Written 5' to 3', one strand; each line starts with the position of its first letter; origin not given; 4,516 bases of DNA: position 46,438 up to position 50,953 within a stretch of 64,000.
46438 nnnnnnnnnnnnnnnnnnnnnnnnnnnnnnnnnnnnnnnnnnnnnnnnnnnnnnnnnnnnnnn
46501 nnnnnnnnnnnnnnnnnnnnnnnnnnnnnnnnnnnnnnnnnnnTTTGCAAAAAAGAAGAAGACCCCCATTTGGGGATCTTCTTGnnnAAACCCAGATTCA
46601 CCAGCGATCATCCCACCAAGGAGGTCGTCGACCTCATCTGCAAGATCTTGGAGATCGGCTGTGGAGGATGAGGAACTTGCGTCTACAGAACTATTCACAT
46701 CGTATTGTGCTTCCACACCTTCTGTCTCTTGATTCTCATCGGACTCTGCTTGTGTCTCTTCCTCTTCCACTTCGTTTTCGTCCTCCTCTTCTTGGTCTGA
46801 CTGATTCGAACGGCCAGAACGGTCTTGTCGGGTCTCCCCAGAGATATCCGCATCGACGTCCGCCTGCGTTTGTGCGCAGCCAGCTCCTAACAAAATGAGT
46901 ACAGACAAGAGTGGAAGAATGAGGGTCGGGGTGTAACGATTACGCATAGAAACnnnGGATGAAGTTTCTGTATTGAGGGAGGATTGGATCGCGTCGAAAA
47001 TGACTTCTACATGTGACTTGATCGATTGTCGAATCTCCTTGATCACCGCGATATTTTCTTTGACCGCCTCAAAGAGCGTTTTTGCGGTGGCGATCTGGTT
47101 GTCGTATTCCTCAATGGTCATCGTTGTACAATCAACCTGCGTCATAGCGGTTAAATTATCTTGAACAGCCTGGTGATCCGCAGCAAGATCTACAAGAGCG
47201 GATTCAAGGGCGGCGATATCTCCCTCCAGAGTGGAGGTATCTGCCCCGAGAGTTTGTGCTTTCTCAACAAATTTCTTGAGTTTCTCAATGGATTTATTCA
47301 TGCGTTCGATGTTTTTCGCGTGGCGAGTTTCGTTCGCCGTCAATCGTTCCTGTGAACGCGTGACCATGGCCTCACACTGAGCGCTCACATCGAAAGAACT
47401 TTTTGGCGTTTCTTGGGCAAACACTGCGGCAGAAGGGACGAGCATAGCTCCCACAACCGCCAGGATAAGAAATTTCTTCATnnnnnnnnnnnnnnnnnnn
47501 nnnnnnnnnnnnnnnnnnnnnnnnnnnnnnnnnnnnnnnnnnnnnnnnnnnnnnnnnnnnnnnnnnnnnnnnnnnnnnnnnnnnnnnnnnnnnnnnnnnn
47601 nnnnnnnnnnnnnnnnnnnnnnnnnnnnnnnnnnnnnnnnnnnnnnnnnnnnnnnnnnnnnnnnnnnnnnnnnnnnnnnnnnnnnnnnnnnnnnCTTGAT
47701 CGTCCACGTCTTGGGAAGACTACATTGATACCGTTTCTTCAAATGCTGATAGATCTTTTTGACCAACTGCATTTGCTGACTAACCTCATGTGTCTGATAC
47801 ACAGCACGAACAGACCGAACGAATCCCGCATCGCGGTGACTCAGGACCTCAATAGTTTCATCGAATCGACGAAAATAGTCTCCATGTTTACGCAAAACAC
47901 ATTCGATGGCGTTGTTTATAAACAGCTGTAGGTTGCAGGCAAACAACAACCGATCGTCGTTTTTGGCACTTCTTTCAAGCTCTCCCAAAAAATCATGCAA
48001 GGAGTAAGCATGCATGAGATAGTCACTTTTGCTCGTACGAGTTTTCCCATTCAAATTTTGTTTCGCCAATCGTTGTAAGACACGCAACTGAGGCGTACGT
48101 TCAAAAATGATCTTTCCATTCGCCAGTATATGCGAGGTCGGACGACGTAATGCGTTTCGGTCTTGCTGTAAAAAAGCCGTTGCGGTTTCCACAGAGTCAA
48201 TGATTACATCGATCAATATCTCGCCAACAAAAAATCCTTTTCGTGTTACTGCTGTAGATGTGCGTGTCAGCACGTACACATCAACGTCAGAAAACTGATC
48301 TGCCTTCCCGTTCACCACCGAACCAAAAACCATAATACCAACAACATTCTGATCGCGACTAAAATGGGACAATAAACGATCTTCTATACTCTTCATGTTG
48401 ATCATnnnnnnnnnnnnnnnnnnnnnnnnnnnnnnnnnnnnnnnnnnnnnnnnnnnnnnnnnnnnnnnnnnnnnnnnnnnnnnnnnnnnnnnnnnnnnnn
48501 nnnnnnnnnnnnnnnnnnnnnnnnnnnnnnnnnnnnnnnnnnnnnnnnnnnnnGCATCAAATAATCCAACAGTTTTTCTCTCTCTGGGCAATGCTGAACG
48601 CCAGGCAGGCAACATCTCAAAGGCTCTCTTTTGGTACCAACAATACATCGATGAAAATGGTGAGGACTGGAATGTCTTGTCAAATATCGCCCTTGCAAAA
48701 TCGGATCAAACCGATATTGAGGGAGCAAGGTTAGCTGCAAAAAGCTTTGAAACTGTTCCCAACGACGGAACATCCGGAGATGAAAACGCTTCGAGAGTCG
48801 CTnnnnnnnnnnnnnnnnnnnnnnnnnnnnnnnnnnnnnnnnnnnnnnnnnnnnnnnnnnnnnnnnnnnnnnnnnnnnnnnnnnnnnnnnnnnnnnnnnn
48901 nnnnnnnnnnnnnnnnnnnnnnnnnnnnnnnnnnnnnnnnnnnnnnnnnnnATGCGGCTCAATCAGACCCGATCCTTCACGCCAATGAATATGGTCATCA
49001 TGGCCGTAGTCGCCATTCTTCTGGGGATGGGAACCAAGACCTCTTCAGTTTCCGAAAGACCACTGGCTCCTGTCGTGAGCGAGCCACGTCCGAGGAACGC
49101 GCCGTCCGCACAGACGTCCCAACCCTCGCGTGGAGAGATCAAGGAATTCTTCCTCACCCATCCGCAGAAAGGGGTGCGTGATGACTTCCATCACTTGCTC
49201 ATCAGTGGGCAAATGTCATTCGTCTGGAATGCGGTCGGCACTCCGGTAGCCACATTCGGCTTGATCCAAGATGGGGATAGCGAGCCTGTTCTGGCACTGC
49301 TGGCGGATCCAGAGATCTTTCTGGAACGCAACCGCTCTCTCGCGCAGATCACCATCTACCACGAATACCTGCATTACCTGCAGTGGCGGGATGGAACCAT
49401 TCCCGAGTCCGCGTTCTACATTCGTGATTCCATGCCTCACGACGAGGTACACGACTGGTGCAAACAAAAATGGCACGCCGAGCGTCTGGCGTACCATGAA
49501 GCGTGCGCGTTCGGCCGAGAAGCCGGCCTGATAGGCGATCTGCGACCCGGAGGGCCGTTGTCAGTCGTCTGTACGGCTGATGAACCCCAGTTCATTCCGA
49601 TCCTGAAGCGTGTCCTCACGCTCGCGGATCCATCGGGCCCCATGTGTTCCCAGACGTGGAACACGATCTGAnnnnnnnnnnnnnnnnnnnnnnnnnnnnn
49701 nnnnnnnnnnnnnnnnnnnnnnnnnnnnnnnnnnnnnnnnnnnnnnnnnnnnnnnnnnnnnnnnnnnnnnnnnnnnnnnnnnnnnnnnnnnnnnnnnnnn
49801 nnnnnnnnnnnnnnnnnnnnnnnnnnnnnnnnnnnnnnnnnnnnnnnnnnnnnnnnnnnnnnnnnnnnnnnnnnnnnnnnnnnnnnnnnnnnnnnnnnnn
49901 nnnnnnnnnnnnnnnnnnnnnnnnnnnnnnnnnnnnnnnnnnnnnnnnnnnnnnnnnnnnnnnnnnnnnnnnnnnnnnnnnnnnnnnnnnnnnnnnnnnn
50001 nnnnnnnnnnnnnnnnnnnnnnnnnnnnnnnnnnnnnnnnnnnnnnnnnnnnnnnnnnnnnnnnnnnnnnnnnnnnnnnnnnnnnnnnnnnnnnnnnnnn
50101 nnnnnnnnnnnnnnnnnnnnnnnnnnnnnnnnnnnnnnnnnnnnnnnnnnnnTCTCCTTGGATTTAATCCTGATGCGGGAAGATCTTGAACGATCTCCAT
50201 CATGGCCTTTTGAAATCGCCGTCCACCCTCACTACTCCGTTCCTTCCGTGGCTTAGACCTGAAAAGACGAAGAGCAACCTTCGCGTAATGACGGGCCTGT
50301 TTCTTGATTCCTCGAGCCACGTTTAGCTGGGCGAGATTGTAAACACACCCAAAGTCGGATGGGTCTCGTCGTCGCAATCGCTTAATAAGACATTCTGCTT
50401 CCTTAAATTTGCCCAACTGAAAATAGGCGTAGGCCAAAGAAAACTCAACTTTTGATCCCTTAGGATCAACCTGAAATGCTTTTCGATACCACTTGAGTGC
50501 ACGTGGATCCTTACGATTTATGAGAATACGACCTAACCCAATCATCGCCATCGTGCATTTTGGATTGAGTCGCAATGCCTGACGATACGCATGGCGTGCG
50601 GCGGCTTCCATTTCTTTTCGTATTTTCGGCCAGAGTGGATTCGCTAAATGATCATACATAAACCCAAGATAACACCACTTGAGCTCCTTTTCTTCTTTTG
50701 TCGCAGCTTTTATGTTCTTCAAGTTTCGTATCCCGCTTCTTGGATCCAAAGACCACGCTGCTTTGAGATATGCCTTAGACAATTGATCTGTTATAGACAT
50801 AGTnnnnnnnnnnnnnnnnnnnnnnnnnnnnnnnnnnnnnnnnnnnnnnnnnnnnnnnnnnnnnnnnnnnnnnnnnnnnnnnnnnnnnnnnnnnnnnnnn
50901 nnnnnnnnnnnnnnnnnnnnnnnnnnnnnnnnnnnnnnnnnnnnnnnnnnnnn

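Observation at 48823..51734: Two high-GC secreted/lipoprotein genes sit behind a duplicated low-GC 78-nt promoter/operator block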

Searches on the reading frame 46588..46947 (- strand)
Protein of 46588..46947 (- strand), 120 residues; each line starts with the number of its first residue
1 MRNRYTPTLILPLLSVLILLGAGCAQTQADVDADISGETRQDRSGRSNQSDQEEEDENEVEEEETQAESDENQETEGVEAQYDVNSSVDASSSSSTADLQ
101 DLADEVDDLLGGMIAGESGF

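Call 12: search_protein_families(library=pfam, proteins=[window:46588-46947:-], max_evalue=0.01)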
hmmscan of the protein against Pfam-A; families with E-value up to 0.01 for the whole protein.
window:46588-46947:- (120 aa): 4 families
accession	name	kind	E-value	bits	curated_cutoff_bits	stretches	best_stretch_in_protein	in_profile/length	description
PF06020.16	Roughex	-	0.0013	18.3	25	1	16-98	245-327/379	Drosophila roughex protein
PF22251.1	PFF1_TM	-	0.0026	17.8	32.3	1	15-87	104-185/300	Vacuolar membrane protease, transmembrane domain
PF14851.11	FAM176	-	0.0056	16.9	31.5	1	35-97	53-115/152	FAM176 family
PF10986.14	ZrgA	-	0.009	16.4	27.4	0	21-100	64-128/161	ZrgA family zinc uptake protein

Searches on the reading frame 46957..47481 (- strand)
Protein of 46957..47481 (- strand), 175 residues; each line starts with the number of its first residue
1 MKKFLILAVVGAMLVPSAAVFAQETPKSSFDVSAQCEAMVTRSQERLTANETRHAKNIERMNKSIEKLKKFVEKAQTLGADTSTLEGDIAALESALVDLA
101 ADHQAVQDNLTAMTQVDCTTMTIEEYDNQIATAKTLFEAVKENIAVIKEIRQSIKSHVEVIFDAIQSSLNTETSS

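Call 12: search_protein_families(library=pfam, proteins=[window:46957-47481:-], max_evalue=0.01)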
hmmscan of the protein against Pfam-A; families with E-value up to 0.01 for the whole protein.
window:46957-47481:- (175 aa): 4 families
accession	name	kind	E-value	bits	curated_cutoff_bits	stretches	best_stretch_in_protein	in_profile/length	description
PF25450.1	Rab11-FIP3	-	0.00012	22.8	31.9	1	39-115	26-103/125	Rab11-FIP3-like domain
PF05615.18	THOC7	-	0.0012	19.6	28.7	0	29-78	60-109/136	Tho complex subunit 7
PF06103.16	DUF948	-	0.0031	18.1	37.2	0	5-86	4-88/89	Bacterial protein of unknown function (DUF948)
PF23991.1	DUF7310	-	0.0072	17.2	40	0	70-117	20-67/83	Coiled-coil region of unknown function (DUF7310)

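Call 64: search_protein_families(library=ncbifam, proteins=[window:46957-47481:-], max_evalue=0.01)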
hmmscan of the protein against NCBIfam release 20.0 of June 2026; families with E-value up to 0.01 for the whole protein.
window:46957-47481:- (175 aa): 9 families
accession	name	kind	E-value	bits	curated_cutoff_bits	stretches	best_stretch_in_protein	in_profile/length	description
NF045487.1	ASRP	equivalog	3.1e-05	22.8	300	1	43-167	126-245/593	archaea-specific SMC-related protein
TIGR02168.1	SMC_prok_B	equivalog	0.00054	17.8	567.35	1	34-161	745-873/1181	chromosome segregation protein SMC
NF003034.1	PRK03918.1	equivalog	0.0015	16.6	700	1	43-165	308-428/878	DNA double-strand break repair ATPase Rad50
NF041034.1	Rad50_Sulf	equivalog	0.0019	16.1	1000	1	43-157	206-316/872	DNA double-strand break repair ATPase Rad50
TIGR02169.1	SMC_prok_A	equivalog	0.0024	15.6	729.4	1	40-156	832-946/1165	chromosome segregation protein SMC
NF042953.1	Hhe_antiphage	equivalog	0.0047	14.3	2000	1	28-170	577-718/1797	DUF4011 domain-containing anti-phage protein Hhe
NF047515.1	SpiroCoCo_C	equivalog_domain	0.0053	15.9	125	1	54-156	88-191/313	SpiroCoCo family coiled-coil protein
NF011998.0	PRK15454.1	equivalog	0.0065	15.2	556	1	84-147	185-241/395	ethanolamine utilization ethanol dehydrogenase EutG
NF045780.1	TrlF_fam_ATP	equivalog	0.0078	14.9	350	1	44-161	434-549/944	TrlF family AAA-like ATPase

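Call 65: search_protein_families(library=padloc, proteins=[window:46957-47481:-], max_evalue=0.01)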
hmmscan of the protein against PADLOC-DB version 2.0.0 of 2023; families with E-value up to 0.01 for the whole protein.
window:46957-47481:- (175 aa): 7 families
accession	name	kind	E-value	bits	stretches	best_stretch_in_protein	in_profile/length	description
PDLC00580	JetC3|JetC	-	0.0004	16.8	1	38-172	693-827/1068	DUF3584 domain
PDLC00091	GajA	-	0.0018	15.2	1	25-143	470-584/627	AAA ATPase domain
PDLC03865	LmuB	-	0.002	14.3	1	47-159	369-676/1007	-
PDLC04966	PDC-S24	-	0.0027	14.6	1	37-99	185-247/497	-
PDLC03868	LmuB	-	0.0027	14.1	1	38-160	355-477/1035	-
PDLC03859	LmuB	-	0.0036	14.5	1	52-156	342-442/611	-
PDLC02725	PbeC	-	0.0039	13.8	1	56-166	203-315/646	PbeC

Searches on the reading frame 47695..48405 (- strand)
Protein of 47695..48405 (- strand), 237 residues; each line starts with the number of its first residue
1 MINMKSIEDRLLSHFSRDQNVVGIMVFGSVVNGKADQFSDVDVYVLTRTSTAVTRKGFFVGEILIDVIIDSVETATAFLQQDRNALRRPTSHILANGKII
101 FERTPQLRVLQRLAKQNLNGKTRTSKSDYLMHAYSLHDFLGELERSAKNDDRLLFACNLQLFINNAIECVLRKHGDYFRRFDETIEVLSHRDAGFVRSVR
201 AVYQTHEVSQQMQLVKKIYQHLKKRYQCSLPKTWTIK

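Call 12: search_protein_families(library=pfam, proteins=[window:47695-48405:-], max_evalue=0.01)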
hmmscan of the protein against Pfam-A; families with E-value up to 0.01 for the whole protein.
window:47695-48405:- (237 aa): 3 families
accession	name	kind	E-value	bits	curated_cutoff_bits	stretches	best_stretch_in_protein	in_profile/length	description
PF18765.7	Polbeta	-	4.2e-09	36.9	26.9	1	13-104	5-91/93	Polymerase beta, Nucleotidyltransferase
PF01909.29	NTP_transf_2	-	8.3e-07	29.8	21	1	10-52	3-45/93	Nucleotidyltransferase domain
PF22600.2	MTPAP-like_central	-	2.1e-05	25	27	1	7-91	25-90/139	Poly(A) RNA polymerase, mitochondrial-like, central palm domain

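Call 64: search_protein_families(library=ncbifam, proteins=[window:47695-48405:-], max_evalue=0.01)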
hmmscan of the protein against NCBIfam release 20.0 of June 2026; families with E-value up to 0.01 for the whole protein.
window:47695-48405:- (237 aa): 6 families
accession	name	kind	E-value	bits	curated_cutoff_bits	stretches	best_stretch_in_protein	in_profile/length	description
NF047752.1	MntA_antitoxin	equivalog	2.5e-06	27.3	60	1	17-106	3-86/106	type VII toxin-antitoxin system MntA family adenylyltransferase antitoxin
NF033182.0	linco_LnuG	exception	0.00032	20.5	525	1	2-54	2-54/267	lincosamide nucleotidyltransferase Lnu(G)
NF007593.0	PRK10236.1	equivalog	0.00036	20.3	395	1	106-181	21-92/237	acidic protein MsyB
NF000235.3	linco_LnuB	exception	0.00067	19.3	525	1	17-52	17-52/267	lincosamide nucleotidyltransferase Lnu(B)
NF012212.1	ANT_9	subfamily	0.006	15.9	340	0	18-58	18-58/249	aminoglycoside nucleotidyltransferase ANT(9)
NF033061.1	ANT_4p_I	equivalog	0.0071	15.9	350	0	4-52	15-61/253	ANT(4')-I family aminoglycoside nucleotidyltransferase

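Call 65: search_protein_families(library=padloc, proteins=[window:47695-48405:-], max_evalue=0.01)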
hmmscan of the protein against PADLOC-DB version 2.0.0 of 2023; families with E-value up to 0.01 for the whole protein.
window:47695-48405:- (237 aa): 8 families
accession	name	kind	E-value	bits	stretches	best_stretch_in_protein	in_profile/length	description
PDLC04904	PDC-S09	-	3.7e-05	21.9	1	15-50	19-54/104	-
PDLC04903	PDC-S09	-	4.4e-05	21.8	1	19-71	24-76/108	-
PDLC04906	PDC-S09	-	4.8e-05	21.7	1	16-51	19-54/98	-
PDLC04902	PDC-S09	-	6.7e-05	21.1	1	11-52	11-52/97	-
PDLC04907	PDC-S09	-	9.2e-05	20.5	1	9-70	15-77/114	-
PDLC04905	PDC-S09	-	0.00024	19.4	1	8-55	8-56/101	-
PDLC04368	PDC-M05A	-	0.0011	16.8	1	21-49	107-135/201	-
PDLC04369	PDC-M05A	-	0.0024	15.5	1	24-50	106-132/201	-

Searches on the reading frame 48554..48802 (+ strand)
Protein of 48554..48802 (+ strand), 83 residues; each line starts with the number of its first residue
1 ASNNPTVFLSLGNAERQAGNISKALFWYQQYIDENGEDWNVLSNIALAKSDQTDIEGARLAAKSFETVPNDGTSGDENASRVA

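Call 85: search_protein_families(library=pfam, proteins=[window:48554-48802:+], max_evalue=1)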
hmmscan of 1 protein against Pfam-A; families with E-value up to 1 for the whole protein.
seq(83 aa): 7 families
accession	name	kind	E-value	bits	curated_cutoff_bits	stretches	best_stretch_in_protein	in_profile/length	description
PF07719.23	TPR_2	-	0.0049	17.4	27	1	9-35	5-31/34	Tetratricopeptide repeat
PF13428.12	TPR_14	-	0.0057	17.7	23.5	1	7-47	3-41/44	Tetratricopeptide repeat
PF00515.34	TPR_1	-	0.013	15.7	27.8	1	8-35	4-31/34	Tetratricopeptide repeat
PF13429.12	TPR_15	-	0.029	14.2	26.2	1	3-50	212-259/280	Tetratricopeptide repeat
PF13424.12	TPR_12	-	0.097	13.3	30.1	1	7-32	47-72/77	Tetratricopeptide repeat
PF13431.12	TPR_17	-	0.11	13.2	24.4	0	28-58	2-32/34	Tetratricopeptide repeat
PF13414.12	TPR_11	-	0.11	12.7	26.8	1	12-48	1-37/42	TPR repeat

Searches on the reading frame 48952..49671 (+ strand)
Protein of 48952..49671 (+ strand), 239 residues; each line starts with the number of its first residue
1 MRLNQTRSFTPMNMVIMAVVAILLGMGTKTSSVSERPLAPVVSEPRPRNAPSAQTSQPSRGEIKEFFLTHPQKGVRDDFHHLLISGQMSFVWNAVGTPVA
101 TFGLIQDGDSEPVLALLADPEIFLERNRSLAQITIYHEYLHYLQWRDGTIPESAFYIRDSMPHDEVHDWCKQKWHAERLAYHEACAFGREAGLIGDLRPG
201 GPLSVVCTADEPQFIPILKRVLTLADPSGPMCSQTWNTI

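Call 11: find_encoding_contigs(protein=window:48952-49671:+, flank=3000, max_places=10)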
Protein window:48952-49671:+ (239 aa): 1 contig read that carries it; 1 place shown.
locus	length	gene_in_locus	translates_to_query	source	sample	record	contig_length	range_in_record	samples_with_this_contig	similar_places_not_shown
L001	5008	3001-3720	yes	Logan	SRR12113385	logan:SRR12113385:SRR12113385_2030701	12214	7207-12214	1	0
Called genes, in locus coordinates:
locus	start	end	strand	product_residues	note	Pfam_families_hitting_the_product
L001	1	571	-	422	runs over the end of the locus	PF02403:Seryl_tRNA_N, PF00587:tRNA-synt_2b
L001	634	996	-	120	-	-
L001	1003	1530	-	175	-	-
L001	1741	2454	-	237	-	PF01909:NTP_transf_2 (weak), PF22600:MTPAP-like_central (faint), PF18765:Polbeta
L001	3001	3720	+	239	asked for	-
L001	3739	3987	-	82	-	-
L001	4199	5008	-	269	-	?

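Call 12: search_protein_families(library=pfam, proteins=[window:48952-49668:+], max_evalue=0.01)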
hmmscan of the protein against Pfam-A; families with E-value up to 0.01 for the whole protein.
window:48952-49668:+ (239 aa): 0 families

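Call 21: find_homologous_proteins(query=window:48952-49668:+)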
Query window:48952-49668:+ (239 aa): 6 proteins with E <= 0.001 among 1875 candidates.
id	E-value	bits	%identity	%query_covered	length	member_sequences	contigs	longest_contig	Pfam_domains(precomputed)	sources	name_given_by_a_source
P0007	2.9e-152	523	100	95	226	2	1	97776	-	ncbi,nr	ncbi:hypothetical protein HY626_01710 [Candidatus Uhrbacteria bacterium]|nr:hypothetical protein [Ca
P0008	2.1e-124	432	78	100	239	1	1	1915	-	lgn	-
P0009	8.5e-79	283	56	95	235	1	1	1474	-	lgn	-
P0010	1.7e-78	281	58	89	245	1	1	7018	-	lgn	-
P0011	4.0e-72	261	56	89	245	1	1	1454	-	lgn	-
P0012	4.4e-51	192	70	54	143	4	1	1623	-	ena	-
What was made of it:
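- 48952..49671 (+): HExxH protein gene (239 aa, N-terminal membrane anchor, HEYLH), driven by block A. Uhrbacteria (call 21).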

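Call 25: find_encoding_contigs(protein=P0010, flank=10000, max_places=3)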
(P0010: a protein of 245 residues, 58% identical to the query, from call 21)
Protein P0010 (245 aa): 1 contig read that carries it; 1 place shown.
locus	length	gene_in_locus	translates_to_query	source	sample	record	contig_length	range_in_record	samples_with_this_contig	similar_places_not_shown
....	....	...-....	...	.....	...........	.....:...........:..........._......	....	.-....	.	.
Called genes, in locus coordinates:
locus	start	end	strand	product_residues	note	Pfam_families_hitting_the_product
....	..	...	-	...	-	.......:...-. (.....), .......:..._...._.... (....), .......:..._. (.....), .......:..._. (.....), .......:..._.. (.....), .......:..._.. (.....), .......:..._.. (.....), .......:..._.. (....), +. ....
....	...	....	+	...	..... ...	-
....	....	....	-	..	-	-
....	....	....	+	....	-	?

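Call 27: find_encoding_contigs(protein=P0008, flank=10000, max_places=3)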
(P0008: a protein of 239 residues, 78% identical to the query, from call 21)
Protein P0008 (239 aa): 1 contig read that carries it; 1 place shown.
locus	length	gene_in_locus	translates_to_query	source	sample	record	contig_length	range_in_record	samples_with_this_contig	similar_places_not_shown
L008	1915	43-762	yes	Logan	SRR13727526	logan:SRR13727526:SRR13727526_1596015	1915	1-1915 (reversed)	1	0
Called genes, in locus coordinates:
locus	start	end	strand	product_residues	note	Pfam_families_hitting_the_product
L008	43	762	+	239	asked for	-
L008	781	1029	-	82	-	-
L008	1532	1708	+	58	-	-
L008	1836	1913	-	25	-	?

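Call 28: find_encoding_contigs(protein=P0009, flank=10000, max_places=3)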
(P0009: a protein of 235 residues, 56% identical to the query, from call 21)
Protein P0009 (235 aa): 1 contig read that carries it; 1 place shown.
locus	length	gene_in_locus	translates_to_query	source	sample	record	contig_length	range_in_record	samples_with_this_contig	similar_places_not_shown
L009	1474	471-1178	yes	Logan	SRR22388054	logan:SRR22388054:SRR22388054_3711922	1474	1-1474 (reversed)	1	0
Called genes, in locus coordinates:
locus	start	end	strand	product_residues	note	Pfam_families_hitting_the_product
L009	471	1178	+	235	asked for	-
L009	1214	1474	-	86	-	?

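Call 60: find_encoding_contigs(protein=P0012, flank=10000, max_places=4)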
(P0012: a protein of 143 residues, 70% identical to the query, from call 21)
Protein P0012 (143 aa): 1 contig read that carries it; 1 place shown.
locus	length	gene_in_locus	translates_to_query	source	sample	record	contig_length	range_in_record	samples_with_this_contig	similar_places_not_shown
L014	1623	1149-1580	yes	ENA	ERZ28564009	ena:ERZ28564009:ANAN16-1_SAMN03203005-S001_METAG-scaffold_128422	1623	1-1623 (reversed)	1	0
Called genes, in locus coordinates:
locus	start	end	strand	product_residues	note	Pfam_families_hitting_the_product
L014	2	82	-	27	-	?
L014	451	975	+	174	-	PF20803:PaaX_M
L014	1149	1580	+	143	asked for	-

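Call 64: search_protein_families(library=ncbifam, proteins=[window:48952-49668:+], max_evalue=0.01)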
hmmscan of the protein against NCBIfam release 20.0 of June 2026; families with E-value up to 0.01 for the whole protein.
window:48952-49668:+ (239 aa): 0 families
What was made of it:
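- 48952..49671 (+): No Pfam or NCBIfam hit (calls 12, 64).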

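Call 65: search_protein_families(library=padloc, proteins=[window:48952-49668:+], max_evalue=0.01)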
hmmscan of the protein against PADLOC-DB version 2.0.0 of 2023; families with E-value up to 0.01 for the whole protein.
window:48952-49668:+ (239 aa): 0 families

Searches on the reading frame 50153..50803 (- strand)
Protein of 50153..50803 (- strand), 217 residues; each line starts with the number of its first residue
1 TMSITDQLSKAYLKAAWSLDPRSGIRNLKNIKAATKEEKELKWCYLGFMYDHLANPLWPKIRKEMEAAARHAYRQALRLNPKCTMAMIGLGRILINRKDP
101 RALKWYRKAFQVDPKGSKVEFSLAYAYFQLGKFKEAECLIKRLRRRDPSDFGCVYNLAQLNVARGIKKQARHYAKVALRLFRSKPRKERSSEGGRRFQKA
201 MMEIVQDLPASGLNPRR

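Call 64: search_protein_families(library=ncbifam, proteins=[window:50153-50803:-], max_evalue=0.01)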
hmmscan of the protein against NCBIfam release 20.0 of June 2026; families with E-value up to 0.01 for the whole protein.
window:50153-50803:- (217 aa): 15 families
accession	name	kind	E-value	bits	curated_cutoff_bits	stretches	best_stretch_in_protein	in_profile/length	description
TIGR02917.1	PEP_TPR_lipo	equivalog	1.5e-09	36.3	312.2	1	64-180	479-596/899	XrtA/PEP-CTERM system TPR-repeat protein PrsT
NF033920.0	C39_PA2778_fam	equivalog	1.7e-09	37.5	150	1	67-144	173-251/255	PA2778 family cysteine peptidase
TIGR02521.1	type_IV_pilW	equivalog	2.4e-06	27.3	154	1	46-177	71-195/234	type IV pilus biogenesis/stability protein PilW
NF008520.0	PRK11447.1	equivalog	5.3e-06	24.5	858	1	65-120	366-422/1157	cellulose synthase complex outer membrane protein BcsC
NF040959.1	MamA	equivalog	0.00012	21.5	200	1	100-170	88-158/204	magnetosome protein MamA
NF008756.0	PRK11788.1-4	equivalog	0.00018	20.7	474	1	62-147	192-279/389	lipopolysaccharide assembly protein LapB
NF040586.1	FxSxx_TPR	equivalog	0.00037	19.1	300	1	65-184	586-715/830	FxSxx-COOH system tetratricopeptide repeat protein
NF008757.0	PRK11788.1-5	equivalog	0.00041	19.6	363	1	61-178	191-309/388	lipopolysaccharide assembly protein LapB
TIGR02552.1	LcrH_SycD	equivalog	0.00055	19.7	104.8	1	106-186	7-87/136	SycD/LcrH family type III secretion system chaperone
NF047371.1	FlcA_CTERM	equivalog_domain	0.00098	17.7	300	1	100-186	456-542/646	periplasmic flagellar collar protein FlcA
TIGR03939.1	PGA_TPR_OMP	equivalog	0.001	17.4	366.65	1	74-152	419-498/800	poly-beta-1,6 N-acetyl-D-glucosamine export porin PgaA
NF052415.1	T3SS_chap_SctY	equivalog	0.0011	19.4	70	1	101-177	24-103/106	type III secretion apparatus assembly chaperone SctY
NF007302.0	PRK09782.1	equivalog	0.0025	15.8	1223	1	68-177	597-706/990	phage receptor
NF052230.1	T9SS_PorE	exception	0.0041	15.4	600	1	98-184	72-158/648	PorE family type IX secretion system protein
NF033762.1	social_mot_Tgl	equivalog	0.0053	16.1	225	0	69-137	50-120/252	social motility TPR repeat lipoprotein Tgl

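Call 65: search_protein_families(library=padloc, proteins=[window:50153-50803:-], max_evalue=0.01)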
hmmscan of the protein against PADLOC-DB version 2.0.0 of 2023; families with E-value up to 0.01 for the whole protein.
window:50153-50803:- (217 aa): 0 families
